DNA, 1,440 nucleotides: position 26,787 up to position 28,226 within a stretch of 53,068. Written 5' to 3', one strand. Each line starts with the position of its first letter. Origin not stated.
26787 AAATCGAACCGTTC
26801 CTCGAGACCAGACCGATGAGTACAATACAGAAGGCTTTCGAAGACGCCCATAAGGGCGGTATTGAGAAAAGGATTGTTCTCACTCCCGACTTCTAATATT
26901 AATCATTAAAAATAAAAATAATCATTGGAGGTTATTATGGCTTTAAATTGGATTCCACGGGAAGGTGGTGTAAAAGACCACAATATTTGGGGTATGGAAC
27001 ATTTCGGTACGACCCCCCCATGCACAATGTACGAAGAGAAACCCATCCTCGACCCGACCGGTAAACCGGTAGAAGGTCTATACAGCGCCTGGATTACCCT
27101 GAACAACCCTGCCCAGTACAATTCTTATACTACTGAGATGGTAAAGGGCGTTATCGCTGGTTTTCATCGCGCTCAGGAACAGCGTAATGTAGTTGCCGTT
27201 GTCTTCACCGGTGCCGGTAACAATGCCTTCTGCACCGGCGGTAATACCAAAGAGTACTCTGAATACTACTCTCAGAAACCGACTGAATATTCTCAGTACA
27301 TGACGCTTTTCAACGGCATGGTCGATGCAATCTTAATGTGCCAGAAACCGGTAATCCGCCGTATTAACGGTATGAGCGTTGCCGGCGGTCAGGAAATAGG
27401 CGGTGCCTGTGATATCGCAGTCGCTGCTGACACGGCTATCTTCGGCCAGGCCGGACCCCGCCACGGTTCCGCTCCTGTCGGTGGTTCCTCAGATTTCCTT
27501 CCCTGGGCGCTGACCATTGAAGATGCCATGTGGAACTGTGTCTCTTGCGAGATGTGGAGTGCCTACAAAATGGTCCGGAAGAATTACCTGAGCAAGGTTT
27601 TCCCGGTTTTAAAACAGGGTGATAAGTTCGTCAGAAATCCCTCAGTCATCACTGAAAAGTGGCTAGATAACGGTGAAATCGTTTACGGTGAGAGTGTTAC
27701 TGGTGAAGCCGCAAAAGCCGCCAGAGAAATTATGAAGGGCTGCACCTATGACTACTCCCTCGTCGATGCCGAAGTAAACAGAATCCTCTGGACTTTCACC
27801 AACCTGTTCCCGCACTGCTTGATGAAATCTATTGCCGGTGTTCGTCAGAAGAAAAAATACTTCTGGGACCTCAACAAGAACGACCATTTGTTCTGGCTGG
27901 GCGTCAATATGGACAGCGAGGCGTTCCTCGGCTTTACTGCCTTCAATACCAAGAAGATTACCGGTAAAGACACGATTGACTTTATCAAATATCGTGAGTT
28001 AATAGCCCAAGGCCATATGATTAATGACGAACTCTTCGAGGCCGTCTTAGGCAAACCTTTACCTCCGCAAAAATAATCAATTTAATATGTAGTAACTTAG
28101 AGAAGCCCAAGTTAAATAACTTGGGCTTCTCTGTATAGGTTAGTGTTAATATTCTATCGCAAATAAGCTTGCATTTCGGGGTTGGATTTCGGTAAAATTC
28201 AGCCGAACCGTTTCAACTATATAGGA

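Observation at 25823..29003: had-oah-dch: the ring-hydrolysis stage of the anaerobic benzoyl-CoA pathway, with no dearomatising reductase next to it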

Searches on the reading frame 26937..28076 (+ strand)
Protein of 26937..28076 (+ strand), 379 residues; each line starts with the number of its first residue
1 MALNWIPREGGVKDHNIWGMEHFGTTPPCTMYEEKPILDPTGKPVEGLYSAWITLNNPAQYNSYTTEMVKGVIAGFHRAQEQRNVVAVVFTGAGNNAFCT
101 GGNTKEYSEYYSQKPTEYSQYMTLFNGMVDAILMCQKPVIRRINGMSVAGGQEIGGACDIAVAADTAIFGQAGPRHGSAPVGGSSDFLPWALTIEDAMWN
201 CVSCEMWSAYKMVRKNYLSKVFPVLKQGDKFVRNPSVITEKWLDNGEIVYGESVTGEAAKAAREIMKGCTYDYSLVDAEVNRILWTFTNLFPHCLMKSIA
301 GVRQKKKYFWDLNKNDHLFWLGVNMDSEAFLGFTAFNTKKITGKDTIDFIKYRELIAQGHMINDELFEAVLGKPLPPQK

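Call 3: search_protein_families(library=ncbifam, proteins=[window:26937-28076:+])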
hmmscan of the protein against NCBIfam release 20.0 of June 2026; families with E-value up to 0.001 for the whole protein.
window:26937-28076:+ (379 aa): 64 families (the best 25 are shown)
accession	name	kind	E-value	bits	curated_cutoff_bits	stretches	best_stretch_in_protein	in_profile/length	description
TIGR03200.1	dearomat_oah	equivalog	8.7e-156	518.5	464.45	1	12-371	1-360/360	6-oxocyclohex-1-ene-1-carbonyl-CoA hydratase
NF046063.1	oxepin_alt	equivalog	1.9e-26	93.1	300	1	53-214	13-173/254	oxepin-CoA hydrolase, alternative type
NF005637.0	PRK07396.1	equivalog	4.2e-26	92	380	1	51-230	24-201/273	1,4-dihydroxy-2-naphthoyl-CoA synthase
TIGR03210.1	badI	equivalog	1.8e-25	89.7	467.6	1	51-192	13-150/256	2-ketocyclohexanecarboxyl-CoA hydrolase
NF051848.1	EnCoAHydtEchA19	equivalog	2.3e-24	86.4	400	1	53-222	13-181/258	enoyl-CoA hydratase EchA19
NF005700.0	PRK07511.1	subfamily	1.5e-23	83.7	274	1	53-211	16-173/260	enoyl-CoA hydratase family protein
NF004840.0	PRK06190.1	equivalog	2.1e-23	83.2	253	1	52-221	16-181/260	enoyl-CoA hydratase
NF006109.0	PRK08260.1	subfamily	9.4e-23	80.9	320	1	52-223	16-200/296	enoyl-CoA hydratase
TIGR01929.1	menB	equivalog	3.1e-22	79.4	342.7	1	52-224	15-185/259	1,4-dihydroxy-2-naphthoyl-CoA synthase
NF004796.0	PRK06144.1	subfamily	8.3e-21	74.6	272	1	51-170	19-136/262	enoyl-CoA hydratase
NF004475.0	PRK05809.1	subfamily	9e-21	74.5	394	1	51-222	15-183/260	short-chain-enoyl-CoA hydratase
NF005864.0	PRK07799.1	equivalog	1.1e-20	73.9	316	1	53-188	21-155/266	crotonase/enoyl-CoA hydratase family protein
NF004517.0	PRK05862.1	equivalog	5.5e-20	72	396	1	51-231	15-189/257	enoyl-CoA hydratase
NF005802.0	PRK07657.1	equivalog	9.5e-20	71.2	363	1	51-189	15-150/260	enoyl-CoA hydratase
NF004781.0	PRK06127.1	subfamily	1.3e-19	70.9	291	1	51-171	22-141/269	enoyl-CoA hydratase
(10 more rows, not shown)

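Call 4: search_protein_families(library=pfam, proteins=[window:26937-28076:+])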
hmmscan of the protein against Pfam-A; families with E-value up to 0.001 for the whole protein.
window:26937-28076:+ (379 aa): 2 families
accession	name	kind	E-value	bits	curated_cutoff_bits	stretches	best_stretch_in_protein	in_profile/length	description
PF00378.25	ECH_1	-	8.1e-30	104.4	27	1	52-247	8-195/251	Enoyl-CoA hydratase/isomerase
PF16113.10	ECH_2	-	1.1e-16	61.7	27.2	1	52-189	3-140/335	Enoyl-CoA hydratase/isomerase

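Call 20: find_homologous_proteins(query=window:26937-28076:+, max_evalue=1e-30)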
Query window:26937-28076:+ (379 aa): 7995 proteins with E <= 1e-30 among 8000 candidates; the best 120 are listed.
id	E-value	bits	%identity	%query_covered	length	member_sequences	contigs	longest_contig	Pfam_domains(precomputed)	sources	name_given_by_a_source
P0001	9.3e-266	899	100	100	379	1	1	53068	PF00378.26,PF16113.11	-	-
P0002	9.7e-256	866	94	100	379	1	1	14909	PF00378.26,PF16113.11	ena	-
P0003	2.6e-253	858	94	100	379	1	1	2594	PF00378.26,PF16113.11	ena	-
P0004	1.2e-251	853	94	99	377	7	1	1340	PF00378.26,PF16113.11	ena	-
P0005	1.1e-245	833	91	99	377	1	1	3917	PF00378.26,PF16113.11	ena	-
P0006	3.9e-245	831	91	99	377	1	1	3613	PF00378.26,PF16113.11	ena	-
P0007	1.4e-244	829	91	99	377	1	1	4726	PF00378.26,PF16113.11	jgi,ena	jgi:6-oxocyclohex-1-ene-carbonyl-CoA hydrolase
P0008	2.5e-244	829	91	99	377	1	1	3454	PF00378.26,PF16113.11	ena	-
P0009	3.2e-244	828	90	99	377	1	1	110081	PF00378.26,PF16113.11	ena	-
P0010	3.6e-244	828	90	99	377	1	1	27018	PF00378.26,PF16113.11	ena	-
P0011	4.4e-244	828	92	99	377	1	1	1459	PF00378.26,PF16113.11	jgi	jgi:6-oxocyclohex-1-ene-carbonyl-CoA hydrolase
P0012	7.1e-244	827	91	99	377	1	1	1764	PF00378.26,PF16113.11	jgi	jgi:6-oxo-cyclohex-1-ene-carbonyl-CoA hydrolase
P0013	7.9e-244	827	91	99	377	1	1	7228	PF00378.26,PF16113.11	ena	-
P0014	8.1e-244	827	91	99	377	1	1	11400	PF00378.26,PF16113.11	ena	-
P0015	8.3e-244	827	90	99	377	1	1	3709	PF00378.26,PF16113.11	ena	-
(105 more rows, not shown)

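Call 21: find_related_loci(query=window:26937-28076:+, collection=genome_contigs, flank=6000)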
Query window:26937-28076:+ (379 aa) in genome_contigs; peptide patterns used: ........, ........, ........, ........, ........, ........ (x = any residue, [..] = any of these).
592 stretches matched a pattern (row limit reached: there are more); 583 encode a relative of the query (tblastn E <= 1e-3); the best 80 are kept; 80 distinct loci.
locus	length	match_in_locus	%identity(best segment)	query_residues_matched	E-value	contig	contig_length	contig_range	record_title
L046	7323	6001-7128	89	1-376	0e+0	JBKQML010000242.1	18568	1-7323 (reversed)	MAG: Dehalococcoidales bacterium isolate LABRr1A1B1C__bin_136 LABRr1A1B1C_000000329757, whole genome shotgun sequence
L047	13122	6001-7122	85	1-374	0e+0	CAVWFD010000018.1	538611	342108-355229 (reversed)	MAG: uncultured Chloroflexia bacterium isolate MFD01231.bin.2.26 genome assembly, contig: contig_5902, whole genome shot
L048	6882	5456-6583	83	1-376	0e+0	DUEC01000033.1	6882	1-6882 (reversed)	MAG TPA_asm: Dehalococcoidia bacterium isolate A328 Contig33, whole genome shotgun sequence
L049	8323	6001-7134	81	1-378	0e+0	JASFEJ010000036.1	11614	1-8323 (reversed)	MAG: Dehalococcoidia bacterium isolate D0606M12metaG_Bin_210 D0606M12metaG_FD_scaffold_1463_c1, whole genome shotgun seq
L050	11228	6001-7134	82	1-378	0e+0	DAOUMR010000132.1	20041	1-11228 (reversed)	MAG TPA_asm: Dehalococcoidales bacterium isolate W73_240 k137_1376008, whole genome shotgun sequence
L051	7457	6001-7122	82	1-374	0e+0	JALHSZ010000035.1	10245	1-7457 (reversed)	MAG: Dehalococcoidales bacterium isolate PFL11 seq_3325965, whole genome shotgun sequence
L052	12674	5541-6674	82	1-378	0e+0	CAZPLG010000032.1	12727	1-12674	MAG TPA_asm: uncultured Dehalococcoidales bacterium isolate SRP214966_co4_361 genome assembly, contig: NODE_4951_length_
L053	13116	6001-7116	82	1-372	0e+0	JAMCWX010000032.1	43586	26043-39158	MAG: Chloroflexota bacterium isolate FK_Sedi_B_Bin.47 NODE_2297_length_43586_cov_8.60363, whole genome shotgun sequence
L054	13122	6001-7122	81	1-374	0e+0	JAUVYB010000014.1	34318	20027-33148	MAG: Deltaproteobacteria bacterium isolate CSMAG_1231 CSMAG_1231_k141_502563_length_34318_cov_14.7212, whole genome shot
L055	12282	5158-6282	79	1-375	0e+0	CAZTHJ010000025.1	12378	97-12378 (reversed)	MAG TPA_asm: uncultured Dehalococcoidales bacterium isolate SRP080215_co1_65 genome assembly, contig: NODE_5068_length_1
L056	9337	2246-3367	80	1-374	0e+0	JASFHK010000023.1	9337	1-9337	MAG: Dehalococcoidia bacterium isolate D0608M20metaG_Bin_442 D0608M20metaG_FD_scaffold_396_c1, whole genome shotgun sequ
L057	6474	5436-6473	84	1-346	0e+0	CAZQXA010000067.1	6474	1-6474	MAG TPA_asm: uncultured Dehalococcoidales bacterium isolate binchicken_co384_215 genome assembly, contig: NODE_7583_leng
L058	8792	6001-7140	75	1-378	0e+0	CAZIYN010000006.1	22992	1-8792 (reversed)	MAG TPA_asm: uncultured Dehalococcoidales bacterium isolate binchicken_co178_237 genome assembly, contig: NODE_3010_leng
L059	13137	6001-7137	77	1-378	0e+0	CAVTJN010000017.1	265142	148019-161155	MAG: uncultured Chloroflexia bacterium isolate MFD05942.bin.1.364 genome assembly, contig: contig_63169, whole genome sh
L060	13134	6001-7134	81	1-378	0e+0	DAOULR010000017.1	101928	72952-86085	MAG TPA_asm: Dehalococcoidales bacterium isolate W31_48 k127_853898, whole genome shotgun sequence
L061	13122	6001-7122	76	1-374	0e+0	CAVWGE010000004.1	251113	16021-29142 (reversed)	MAG: uncultured Chloroflexia bacterium isolate MFD04408.bin.1.9 genome assembly, contig: contig_22805, whole genome shot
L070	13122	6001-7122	68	1-374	0e+0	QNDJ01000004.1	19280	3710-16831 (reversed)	MAG: candidate division KSB1 bacterium isolate B21_G16 B21_Guay16_scaffold_01365, whole genome shotgun sequence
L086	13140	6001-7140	68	1-379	3e-179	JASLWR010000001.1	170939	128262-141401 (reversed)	MAG: Thermoplasmatota archaeon isolate ETNP2_MAG_1 NODE_1_length_170939_cov_5.798393, whole genome shotgun sequence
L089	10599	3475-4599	67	1-375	9e-179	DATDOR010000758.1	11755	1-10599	MAG TPA_asm: Anaerolineales bacterium isolate SMAG_U7899 k141_3136398, whole genome shotgun sequence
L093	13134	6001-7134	69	1-375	2e-178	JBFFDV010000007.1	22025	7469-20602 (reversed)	MAG: Anaerolineae bacterium isolate Mix_mud13.2021.11.53 k141_1048039_length_22025_cov_8.9960, whole genome shotgun sequ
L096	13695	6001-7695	69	1-374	6e-178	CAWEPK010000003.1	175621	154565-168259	MAG: uncultured delta proteobacterium isolate MFD02138.bin.2.11 genome assembly, contig: contig_13272, whole genome shot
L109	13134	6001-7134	68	3-375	2e-176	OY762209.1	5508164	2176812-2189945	MAG: Syntrophorhabdaceae bacterium isolate b67c53bf-795e-48b1-b0c8-2f1cb1e3683a genome assembly, chromosome: 1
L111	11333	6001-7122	67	1-374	2e-176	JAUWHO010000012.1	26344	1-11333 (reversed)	MAG: Candidatus Zixiibacteriota bacterium isolate CSMAG_2270 CSMAG_2270_k141_1286304_length_26344_cov_10.9916, whole gen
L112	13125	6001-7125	66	1-375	2e-176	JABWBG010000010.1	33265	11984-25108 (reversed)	MAG: Caldilineales bacterium isolate MAG_24 scaffold_1144, whole genome shotgun sequence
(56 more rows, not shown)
